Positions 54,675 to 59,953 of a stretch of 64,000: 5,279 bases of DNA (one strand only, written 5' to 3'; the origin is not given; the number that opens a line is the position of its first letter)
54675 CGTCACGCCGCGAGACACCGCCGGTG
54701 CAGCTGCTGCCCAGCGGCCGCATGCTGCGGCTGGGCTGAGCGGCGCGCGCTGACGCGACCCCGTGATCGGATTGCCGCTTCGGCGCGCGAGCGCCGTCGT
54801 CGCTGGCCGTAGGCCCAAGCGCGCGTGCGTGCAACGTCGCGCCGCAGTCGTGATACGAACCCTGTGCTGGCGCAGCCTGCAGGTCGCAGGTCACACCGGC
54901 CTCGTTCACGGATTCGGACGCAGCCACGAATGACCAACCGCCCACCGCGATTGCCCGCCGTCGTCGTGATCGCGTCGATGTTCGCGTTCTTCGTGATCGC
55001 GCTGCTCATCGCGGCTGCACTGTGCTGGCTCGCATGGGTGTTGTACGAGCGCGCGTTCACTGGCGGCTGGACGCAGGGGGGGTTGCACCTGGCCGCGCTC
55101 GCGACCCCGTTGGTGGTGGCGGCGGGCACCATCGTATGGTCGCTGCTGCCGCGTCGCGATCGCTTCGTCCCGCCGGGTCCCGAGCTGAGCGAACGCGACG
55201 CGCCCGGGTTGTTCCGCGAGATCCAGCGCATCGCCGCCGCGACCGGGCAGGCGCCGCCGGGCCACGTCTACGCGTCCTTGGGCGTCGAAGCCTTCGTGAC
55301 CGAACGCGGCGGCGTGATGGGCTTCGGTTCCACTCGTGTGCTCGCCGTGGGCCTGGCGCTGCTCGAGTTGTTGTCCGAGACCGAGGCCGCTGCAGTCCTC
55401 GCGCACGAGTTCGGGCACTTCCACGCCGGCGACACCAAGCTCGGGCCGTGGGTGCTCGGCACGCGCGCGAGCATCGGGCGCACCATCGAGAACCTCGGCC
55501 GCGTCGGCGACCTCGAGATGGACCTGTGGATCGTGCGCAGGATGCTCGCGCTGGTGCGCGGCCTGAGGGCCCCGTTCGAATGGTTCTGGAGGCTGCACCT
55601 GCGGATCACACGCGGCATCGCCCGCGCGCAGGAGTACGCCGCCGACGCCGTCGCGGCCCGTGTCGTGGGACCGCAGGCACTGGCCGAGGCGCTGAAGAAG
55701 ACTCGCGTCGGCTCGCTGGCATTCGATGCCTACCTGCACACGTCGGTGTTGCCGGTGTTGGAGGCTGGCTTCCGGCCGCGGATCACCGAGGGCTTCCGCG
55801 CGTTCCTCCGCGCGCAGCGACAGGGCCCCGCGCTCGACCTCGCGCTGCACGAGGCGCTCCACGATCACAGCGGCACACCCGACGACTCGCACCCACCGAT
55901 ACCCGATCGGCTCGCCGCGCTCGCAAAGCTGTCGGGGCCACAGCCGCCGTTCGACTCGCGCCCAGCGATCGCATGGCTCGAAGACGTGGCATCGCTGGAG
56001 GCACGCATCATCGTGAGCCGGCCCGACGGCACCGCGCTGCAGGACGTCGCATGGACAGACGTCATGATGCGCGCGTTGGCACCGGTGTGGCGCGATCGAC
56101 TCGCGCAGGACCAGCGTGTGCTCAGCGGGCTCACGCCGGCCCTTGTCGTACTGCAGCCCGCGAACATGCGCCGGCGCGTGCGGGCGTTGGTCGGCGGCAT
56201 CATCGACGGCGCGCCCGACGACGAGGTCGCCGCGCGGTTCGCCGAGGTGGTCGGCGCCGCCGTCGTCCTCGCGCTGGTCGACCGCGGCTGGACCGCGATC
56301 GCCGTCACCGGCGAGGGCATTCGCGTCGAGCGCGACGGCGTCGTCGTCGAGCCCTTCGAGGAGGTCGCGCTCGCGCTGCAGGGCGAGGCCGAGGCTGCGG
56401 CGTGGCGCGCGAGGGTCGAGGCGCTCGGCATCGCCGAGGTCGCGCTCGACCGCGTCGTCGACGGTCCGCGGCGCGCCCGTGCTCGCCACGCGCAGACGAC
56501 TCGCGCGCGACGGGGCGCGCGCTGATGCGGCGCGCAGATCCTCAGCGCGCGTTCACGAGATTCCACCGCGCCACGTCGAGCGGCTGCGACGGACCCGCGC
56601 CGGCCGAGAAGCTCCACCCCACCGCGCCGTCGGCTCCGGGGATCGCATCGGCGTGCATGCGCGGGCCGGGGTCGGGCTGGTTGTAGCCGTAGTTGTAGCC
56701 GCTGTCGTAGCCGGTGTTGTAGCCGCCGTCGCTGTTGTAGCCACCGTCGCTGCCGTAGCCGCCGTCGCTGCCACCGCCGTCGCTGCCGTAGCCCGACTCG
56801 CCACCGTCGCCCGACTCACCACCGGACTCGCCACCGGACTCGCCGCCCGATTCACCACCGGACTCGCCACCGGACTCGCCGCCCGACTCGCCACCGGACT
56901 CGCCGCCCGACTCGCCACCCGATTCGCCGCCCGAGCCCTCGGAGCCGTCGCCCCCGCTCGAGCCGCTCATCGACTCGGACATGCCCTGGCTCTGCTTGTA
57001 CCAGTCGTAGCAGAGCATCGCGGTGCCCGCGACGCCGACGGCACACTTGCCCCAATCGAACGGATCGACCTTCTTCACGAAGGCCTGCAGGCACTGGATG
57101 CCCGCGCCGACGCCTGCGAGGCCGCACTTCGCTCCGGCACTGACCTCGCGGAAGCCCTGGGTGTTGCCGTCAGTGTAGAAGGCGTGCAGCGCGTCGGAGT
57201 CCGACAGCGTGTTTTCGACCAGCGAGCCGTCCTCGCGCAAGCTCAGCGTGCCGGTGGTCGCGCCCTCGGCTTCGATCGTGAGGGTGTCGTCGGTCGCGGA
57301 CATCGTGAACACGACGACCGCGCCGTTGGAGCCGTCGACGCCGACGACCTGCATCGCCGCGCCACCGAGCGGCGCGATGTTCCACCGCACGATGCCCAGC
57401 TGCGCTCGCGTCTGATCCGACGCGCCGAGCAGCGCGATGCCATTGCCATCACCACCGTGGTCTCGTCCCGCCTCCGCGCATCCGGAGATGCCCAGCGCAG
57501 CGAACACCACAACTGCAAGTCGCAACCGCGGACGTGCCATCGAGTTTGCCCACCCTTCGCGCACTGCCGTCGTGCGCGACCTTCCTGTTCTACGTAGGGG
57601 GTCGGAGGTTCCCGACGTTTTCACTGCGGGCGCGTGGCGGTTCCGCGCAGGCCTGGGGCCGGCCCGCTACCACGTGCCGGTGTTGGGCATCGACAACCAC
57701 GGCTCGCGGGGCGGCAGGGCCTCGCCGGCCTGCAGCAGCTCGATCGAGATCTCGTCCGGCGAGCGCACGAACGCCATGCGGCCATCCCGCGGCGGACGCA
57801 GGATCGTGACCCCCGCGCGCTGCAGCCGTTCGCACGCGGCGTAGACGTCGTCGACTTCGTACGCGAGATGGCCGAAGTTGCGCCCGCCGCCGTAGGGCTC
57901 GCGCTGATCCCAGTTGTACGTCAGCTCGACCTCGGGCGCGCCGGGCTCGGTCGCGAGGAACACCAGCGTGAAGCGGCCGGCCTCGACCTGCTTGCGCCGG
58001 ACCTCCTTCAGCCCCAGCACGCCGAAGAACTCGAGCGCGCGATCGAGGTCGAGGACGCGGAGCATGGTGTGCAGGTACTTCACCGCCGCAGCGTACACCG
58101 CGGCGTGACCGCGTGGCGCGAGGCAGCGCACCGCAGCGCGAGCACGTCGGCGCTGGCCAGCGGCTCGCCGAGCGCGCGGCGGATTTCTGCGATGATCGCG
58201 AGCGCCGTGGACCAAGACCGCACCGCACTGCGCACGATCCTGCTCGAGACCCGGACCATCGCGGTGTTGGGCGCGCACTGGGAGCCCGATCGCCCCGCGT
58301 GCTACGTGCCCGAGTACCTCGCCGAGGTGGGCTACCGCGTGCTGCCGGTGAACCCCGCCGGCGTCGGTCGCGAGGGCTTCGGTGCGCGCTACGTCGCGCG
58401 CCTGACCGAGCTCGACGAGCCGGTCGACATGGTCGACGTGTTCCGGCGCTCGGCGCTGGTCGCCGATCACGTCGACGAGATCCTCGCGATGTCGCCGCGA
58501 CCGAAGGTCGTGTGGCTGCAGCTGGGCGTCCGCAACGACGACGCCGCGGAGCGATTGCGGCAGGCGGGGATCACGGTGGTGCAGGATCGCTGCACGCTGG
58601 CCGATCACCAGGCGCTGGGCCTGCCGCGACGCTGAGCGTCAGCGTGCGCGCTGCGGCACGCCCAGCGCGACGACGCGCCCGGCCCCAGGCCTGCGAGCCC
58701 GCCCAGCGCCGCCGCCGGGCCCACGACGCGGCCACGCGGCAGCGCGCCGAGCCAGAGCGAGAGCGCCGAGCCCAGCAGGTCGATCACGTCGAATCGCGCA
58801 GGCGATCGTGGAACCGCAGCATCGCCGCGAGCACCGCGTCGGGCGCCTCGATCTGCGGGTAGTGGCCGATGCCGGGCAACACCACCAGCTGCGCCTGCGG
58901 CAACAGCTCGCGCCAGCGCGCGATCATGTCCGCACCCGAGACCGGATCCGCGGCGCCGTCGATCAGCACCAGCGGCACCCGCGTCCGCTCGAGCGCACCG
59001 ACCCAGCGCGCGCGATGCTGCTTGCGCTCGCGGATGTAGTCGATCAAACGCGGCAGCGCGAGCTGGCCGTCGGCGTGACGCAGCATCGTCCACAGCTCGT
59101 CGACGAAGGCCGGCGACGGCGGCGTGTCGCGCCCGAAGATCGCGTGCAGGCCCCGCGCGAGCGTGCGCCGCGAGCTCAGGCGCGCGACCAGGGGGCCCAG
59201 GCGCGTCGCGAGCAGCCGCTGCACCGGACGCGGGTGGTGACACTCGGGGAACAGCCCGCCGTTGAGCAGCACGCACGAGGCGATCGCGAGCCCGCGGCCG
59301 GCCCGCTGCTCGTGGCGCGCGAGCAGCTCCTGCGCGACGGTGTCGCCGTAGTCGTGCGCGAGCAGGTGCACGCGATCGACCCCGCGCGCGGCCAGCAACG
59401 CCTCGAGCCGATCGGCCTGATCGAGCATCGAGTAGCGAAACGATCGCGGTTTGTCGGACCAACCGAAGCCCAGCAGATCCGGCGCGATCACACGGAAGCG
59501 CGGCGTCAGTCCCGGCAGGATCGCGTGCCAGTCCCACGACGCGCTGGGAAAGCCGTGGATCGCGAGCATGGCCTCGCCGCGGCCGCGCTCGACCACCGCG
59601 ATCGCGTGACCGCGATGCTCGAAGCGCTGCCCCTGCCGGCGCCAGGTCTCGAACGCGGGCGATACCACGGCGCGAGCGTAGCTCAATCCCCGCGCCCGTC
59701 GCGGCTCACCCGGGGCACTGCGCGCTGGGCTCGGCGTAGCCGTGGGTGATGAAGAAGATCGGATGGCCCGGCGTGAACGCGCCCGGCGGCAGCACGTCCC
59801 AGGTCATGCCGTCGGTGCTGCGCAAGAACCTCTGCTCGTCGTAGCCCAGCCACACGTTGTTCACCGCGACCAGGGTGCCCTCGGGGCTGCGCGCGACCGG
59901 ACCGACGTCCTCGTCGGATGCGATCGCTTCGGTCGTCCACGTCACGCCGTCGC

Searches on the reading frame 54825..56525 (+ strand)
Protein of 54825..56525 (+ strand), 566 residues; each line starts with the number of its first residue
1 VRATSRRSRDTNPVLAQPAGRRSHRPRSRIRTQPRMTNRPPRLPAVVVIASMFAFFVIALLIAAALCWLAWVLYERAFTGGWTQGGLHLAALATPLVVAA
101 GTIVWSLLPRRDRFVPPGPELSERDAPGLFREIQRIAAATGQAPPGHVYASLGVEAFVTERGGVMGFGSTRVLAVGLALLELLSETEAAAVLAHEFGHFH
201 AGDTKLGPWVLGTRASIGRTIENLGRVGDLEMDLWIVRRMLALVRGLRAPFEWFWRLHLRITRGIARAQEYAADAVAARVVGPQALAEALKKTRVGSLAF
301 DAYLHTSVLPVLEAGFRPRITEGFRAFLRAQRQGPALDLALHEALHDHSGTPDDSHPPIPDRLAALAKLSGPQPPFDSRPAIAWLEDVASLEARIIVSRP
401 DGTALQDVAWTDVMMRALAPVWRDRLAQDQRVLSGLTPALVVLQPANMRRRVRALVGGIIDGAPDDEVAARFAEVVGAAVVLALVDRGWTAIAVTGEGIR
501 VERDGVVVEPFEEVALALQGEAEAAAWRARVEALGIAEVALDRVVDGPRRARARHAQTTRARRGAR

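Call 8: search_protein_families(library=pfam, proteins=[window:54825-56525:+], max_evalue=0.01)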
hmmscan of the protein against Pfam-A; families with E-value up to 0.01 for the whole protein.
window:54825-56525:+ (566 aa): 1 family
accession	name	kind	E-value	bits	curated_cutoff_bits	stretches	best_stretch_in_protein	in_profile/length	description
PF01435.24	Peptidase_M48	-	1.1e-11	45.4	20.3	1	129-368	7-184/186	Peptidase family M48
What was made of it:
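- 54746..56540 (+): M48 cassette: a 184-nt leader plus the M48 metallopeptidase gene 54930-56525. It is also absent from the sister species. Pfam Peptidase_M48 (call 8).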

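Call 20: find_encoding_contigs(protein=window:54930-56525:+, flank=10000, max_places=10)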
Protein window:54930-56525:+ (531 aa): no gene with exactly this product is on record in the collection.

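Call 24: find_homologous_proteins(query=window:54930-56522:+, max_evalue=0.00001)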
Query window:54930-56522:+ (531 aa): 139 proteins with E <= 0.00001 among 8000 candidates; the best 120 are listed.
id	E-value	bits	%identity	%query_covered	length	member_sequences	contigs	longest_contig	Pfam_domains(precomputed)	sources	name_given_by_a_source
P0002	0.0e+0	1152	100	100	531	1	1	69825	PF01435.25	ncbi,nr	ncbi:MAG: M48 family metalloprotease [Nannocystaceae bacterium]|nr:M48 family metalloprotease [Nanno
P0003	1.7e-114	402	47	83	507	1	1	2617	PF01435.25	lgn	-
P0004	5.8e-107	377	44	95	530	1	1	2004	PF01435.25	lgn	-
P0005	9.7e-106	373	44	94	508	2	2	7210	PF01435.25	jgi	jgi:heat shock protein HtpX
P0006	4.9e-99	351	41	93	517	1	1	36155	PF01435.25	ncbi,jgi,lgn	ncbi:MAG TPA: M48 family metallopeptidase [Myxococcaceae bacterium]|jgi:Zn-dependent protease with c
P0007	3.6e-98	348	42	94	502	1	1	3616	PF01435.25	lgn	-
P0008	3.8e-94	335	43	87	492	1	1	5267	PF01435.25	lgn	-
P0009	1.2e-89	320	40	93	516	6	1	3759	PF01435.25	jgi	jgi:Zn-dependent protease with chaperone function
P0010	1.9e-89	319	41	95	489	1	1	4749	PF01435.25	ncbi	ncbi:MAG TPA: M48 family metallopeptidase [Polyangiaceae bacterium]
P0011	8.5e-89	317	39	93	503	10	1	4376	PF01435.25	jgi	jgi:heat shock protein HtpX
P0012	8.8e-89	317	40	94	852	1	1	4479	PF01435.25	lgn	-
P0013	2.0e-87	312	39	93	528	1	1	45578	PF01435.25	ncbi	-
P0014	8.2e-86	307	42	86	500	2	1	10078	PF01435.25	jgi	-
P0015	1.2e-85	307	40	94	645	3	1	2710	PF01435.25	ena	-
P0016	3.4e-85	305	41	85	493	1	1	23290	PF01435.25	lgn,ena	-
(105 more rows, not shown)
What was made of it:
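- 54746..56540 (+): The nearest non-self homologue is 47% identical (call 24).
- M48's next-best homologue among 5.8 billion proteins is 47% identical (call 24).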

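Call 65: find_encoding_contigs(protein=P0002, flank=10000, max_places=10)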
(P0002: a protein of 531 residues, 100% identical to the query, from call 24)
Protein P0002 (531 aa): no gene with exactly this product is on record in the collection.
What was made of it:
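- Tried and rejected: Exact look-ups of the M48 protein: not on record (calls 20, 65).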

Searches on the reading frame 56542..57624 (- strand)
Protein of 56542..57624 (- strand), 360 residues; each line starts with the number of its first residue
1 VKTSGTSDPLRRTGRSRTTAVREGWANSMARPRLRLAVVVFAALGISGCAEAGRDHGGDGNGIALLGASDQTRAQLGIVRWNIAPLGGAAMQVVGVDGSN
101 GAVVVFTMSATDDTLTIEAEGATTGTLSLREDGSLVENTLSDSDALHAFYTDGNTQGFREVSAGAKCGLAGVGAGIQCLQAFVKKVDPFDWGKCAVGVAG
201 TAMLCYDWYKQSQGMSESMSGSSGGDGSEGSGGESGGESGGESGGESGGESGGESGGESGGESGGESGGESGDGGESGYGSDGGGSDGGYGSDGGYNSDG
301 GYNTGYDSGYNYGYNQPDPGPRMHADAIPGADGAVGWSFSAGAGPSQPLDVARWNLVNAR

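Call 9: search_protein_families(library=pfam, proteins=[window:56542-57624:-], max_evalue=0.01)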
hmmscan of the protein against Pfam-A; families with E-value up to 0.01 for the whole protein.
window:56542-57624:- (360 aa): 0 families

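Call 64: find_encoding_contigs(protein=window:56542-57540:-, flank=10000, max_places=10)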
Protein window:56542-57540:- (332 aa): 1 contig read that carries it; 1 place shown.
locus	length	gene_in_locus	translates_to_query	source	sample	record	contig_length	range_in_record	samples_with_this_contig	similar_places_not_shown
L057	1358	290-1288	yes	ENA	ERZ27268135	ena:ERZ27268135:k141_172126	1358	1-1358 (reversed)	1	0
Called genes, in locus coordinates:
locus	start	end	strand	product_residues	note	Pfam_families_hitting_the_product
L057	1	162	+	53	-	?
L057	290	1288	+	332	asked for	-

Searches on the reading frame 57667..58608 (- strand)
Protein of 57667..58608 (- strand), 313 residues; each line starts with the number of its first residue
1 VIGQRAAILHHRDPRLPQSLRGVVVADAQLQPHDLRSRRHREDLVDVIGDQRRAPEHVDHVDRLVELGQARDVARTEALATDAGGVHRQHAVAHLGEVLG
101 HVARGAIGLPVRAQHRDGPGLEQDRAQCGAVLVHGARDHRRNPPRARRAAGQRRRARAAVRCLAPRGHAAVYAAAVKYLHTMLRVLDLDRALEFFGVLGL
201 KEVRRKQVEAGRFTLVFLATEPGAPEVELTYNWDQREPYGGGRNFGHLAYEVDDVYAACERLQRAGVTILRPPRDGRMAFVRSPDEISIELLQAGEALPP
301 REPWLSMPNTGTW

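Call 9: search_protein_families(library=pfam, proteins=[window:57667-58608:-], max_evalue=0.01)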
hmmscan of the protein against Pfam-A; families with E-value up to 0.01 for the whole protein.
window:57667-58608:- (313 aa): 2 families
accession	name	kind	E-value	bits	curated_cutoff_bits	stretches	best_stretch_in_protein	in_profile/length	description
PF00903.31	Glyoxalase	-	7.4e-17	62.3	20.6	1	179-291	3-121/121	Glyoxalase/Bleomycin resistance protein/Dioxygenase superfamily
PF13669.12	Glyoxalase_4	-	2.7e-14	53.8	27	1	180-277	2-102/109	Glyoxalase/Bleomycin resistance protein/Dioxygenase superfamily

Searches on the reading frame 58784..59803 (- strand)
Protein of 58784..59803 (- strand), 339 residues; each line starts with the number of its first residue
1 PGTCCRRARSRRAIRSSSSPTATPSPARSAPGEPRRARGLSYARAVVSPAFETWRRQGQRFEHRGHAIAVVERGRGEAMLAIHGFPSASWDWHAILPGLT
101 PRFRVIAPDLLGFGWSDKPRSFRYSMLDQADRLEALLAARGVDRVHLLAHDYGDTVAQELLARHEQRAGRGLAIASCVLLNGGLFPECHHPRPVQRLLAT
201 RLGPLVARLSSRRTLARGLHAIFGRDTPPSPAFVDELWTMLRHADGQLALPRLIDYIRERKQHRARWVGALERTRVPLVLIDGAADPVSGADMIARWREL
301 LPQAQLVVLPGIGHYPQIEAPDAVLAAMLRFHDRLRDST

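Call 9: search_protein_families(library=pfam, proteins=[window:58784-59803:-], max_evalue=0.01)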
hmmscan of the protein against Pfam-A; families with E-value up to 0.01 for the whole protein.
window:58784-59803:- (339 aa): 3 families
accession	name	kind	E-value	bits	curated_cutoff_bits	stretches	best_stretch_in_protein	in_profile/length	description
PF00561.26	Abhydrolase_1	-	6e-29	101.9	25.8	1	78-321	2-245/245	alpha/beta hydrolase fold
PF12697.13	Abhydrolase_6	-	9.7e-21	75.9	26.3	1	80-327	2-217/217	Alpha/beta hydrolase family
PF12146.15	Hydrolase_4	-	1.1e-05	25.3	27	1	78-314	6-232/239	Serine aminopeptidase, S33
